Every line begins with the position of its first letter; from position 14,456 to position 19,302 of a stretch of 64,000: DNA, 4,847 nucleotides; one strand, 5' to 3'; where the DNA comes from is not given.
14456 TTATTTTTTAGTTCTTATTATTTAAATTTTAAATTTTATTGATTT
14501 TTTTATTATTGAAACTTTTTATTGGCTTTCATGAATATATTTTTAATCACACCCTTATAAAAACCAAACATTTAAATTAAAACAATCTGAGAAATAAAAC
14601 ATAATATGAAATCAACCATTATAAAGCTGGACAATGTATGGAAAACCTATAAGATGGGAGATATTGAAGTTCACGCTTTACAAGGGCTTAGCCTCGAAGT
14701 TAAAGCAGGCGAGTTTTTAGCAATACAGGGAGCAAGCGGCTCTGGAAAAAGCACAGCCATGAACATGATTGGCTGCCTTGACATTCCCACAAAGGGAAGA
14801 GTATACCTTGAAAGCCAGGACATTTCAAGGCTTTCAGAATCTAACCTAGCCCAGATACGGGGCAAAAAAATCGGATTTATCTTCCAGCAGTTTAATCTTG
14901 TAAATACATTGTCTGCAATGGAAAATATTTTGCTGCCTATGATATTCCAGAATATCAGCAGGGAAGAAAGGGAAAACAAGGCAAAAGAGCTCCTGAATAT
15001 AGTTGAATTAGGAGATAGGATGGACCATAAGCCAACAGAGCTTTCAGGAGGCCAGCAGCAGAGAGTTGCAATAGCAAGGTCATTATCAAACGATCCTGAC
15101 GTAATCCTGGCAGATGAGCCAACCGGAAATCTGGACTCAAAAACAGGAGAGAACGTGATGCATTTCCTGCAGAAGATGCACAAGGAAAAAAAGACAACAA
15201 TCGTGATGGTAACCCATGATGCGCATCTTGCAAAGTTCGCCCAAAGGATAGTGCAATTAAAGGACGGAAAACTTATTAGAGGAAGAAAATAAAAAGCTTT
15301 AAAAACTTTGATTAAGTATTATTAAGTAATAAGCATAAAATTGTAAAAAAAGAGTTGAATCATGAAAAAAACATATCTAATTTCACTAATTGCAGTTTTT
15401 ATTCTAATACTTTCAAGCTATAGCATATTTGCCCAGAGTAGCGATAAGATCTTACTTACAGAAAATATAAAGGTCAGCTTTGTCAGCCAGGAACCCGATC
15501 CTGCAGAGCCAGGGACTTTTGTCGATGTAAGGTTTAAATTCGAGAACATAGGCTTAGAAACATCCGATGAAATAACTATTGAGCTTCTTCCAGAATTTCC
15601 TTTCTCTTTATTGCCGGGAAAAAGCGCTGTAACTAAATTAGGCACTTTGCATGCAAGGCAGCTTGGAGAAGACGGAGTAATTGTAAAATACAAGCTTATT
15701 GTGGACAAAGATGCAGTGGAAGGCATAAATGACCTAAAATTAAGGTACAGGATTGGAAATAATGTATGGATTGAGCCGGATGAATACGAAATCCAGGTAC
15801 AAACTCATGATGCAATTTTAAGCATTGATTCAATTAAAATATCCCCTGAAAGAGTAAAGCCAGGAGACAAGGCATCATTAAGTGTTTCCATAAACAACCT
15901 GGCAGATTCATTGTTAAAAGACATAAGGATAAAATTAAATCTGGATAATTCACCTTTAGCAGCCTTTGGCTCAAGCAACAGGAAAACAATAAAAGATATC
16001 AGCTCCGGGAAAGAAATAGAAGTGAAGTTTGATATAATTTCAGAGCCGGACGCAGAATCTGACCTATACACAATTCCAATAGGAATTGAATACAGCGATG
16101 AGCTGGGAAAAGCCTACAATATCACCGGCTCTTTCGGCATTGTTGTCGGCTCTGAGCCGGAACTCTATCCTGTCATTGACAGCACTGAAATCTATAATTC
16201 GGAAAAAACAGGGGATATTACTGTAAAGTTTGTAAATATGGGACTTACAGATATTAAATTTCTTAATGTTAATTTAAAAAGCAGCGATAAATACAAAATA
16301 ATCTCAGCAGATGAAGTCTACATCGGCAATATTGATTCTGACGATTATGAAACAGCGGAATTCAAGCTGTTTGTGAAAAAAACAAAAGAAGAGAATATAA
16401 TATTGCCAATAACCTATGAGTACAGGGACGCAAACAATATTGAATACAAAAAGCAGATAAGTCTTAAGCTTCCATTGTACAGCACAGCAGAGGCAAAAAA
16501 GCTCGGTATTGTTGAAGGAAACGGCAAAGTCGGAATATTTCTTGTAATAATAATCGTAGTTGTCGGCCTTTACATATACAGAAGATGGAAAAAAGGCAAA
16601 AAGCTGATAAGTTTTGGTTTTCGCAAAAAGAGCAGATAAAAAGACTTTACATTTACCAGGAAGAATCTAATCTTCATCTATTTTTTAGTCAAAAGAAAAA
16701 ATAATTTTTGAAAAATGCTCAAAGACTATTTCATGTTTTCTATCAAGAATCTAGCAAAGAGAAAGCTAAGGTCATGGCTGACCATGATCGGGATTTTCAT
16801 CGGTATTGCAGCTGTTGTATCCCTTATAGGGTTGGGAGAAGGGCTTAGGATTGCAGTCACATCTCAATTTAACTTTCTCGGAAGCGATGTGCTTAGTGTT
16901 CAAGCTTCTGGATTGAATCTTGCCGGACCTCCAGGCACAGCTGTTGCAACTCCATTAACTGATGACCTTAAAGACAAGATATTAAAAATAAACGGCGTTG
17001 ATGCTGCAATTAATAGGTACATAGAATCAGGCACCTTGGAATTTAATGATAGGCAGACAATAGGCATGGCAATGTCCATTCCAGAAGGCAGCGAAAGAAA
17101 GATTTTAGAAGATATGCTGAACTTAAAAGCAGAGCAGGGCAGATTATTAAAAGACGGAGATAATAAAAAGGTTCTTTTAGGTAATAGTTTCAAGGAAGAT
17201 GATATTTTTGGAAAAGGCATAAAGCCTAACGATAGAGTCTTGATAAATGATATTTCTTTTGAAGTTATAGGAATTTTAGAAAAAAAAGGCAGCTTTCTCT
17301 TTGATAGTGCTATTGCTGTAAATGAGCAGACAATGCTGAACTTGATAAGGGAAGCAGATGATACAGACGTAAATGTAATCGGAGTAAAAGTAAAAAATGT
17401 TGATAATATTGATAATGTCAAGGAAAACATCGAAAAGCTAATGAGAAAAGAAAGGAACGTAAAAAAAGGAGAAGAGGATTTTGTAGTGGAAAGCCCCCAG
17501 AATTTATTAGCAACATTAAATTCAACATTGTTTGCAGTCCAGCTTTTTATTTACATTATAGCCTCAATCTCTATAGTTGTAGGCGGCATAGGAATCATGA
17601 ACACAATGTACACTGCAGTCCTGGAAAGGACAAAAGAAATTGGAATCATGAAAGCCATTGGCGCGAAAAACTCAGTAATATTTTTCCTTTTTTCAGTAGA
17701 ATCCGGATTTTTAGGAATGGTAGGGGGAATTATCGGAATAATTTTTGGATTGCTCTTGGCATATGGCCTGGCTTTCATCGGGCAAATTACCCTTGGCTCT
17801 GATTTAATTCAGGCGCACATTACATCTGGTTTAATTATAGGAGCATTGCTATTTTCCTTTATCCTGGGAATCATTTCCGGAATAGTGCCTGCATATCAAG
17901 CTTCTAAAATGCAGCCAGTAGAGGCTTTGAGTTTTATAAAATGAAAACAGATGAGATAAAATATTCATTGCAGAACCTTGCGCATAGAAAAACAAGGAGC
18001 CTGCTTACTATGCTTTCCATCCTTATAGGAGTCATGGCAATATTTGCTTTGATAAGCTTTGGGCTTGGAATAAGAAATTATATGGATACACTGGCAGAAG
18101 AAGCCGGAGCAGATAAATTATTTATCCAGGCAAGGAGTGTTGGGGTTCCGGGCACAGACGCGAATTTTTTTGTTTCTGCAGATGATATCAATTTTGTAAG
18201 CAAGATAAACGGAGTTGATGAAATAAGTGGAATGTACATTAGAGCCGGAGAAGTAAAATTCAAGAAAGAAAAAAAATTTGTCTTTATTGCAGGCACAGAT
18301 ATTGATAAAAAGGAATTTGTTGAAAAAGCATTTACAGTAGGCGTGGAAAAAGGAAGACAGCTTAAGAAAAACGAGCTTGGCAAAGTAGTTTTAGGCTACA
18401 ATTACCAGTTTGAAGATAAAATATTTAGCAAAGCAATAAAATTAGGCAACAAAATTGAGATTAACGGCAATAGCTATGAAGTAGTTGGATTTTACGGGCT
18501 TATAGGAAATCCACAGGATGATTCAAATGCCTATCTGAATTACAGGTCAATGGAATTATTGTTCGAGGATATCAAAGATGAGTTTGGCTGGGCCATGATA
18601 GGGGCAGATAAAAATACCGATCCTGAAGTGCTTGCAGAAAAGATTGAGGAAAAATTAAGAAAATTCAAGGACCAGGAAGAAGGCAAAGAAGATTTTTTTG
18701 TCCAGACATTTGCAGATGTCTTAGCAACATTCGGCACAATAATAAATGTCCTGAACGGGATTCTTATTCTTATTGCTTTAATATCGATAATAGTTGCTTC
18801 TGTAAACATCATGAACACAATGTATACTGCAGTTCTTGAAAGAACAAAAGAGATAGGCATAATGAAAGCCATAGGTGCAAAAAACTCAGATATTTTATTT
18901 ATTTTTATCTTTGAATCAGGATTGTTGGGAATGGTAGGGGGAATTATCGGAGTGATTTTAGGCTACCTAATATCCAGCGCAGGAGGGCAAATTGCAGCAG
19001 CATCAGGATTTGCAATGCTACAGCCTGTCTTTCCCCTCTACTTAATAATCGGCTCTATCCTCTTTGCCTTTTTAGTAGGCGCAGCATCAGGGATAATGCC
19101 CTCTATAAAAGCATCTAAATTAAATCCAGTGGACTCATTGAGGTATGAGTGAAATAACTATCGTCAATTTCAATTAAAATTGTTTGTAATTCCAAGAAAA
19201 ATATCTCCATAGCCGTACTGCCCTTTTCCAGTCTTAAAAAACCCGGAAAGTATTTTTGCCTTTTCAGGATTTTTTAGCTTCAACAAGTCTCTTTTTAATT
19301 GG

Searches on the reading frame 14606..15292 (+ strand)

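Call 34: search_protein_families(library=pfam, max_evalue=0.00001, proteins=[window:14606-15292:+])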
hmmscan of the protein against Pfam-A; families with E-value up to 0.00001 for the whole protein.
window:14606-15292:+ (228 aa): 1 family
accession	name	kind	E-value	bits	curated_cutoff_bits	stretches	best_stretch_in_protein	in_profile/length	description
PF00005.33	ABC_tran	-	4.2e-33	115.3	25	1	25-173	1-136/137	ABC transporter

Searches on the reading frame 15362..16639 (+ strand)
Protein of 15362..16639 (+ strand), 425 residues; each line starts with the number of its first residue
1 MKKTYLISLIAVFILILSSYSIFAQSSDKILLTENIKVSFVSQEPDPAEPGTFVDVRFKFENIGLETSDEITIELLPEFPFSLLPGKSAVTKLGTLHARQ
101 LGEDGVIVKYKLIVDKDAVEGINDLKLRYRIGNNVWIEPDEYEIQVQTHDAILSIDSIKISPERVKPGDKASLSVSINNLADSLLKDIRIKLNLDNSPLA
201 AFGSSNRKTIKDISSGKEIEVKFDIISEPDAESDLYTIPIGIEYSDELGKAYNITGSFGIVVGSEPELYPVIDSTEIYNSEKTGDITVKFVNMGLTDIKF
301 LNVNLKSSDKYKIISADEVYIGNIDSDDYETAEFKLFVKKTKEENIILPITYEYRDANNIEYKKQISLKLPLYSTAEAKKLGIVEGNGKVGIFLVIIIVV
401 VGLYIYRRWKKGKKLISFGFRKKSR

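Call 34: search_protein_families(library=pfam, max_evalue=0.00001, proteins=[window:15362-16639:+])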
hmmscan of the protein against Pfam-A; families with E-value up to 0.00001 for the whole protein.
window:15362-16639:+ (425 aa): 1 family
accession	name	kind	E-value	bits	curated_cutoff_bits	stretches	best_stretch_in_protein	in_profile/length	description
PF07705.17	CARDB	-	4.3e-07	30.5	22.7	0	153-238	4-79/101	CARDB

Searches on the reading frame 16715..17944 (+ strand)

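Call 34: search_protein_families(library=pfam, max_evalue=0.00001, proteins=[window:16715-17944:+])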
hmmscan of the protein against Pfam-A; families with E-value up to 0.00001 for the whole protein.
window:16715-17944:+ (409 aa): 2 families
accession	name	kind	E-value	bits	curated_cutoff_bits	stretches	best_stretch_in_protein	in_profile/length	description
PF12704.14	MacB_PCD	-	1.5e-25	91.2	27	1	20-241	1-206/207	MacB-like periplasmic core domain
PF02687.27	FtsX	-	2.3e-18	66.8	25.5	1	281-401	2-120/120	FtsX-like permease C-terminal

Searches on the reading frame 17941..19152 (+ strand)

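Call 35: search_protein_families(library=pfam, max_evalue=0.00001, proteins=[window:17941-19152:+])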
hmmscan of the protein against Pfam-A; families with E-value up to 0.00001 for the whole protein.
window:17941-19152:+ (403 aa): 2 families
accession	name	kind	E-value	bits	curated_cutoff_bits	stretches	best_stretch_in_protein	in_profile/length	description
PF02687.27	FtsX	-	2.1e-20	73.4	25.5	1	276-396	1-120/120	FtsX-like permease C-terminal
PF12704.14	MacB_PCD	-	2.2e-19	71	27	1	20-237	1-206/207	MacB-like periplasmic core domain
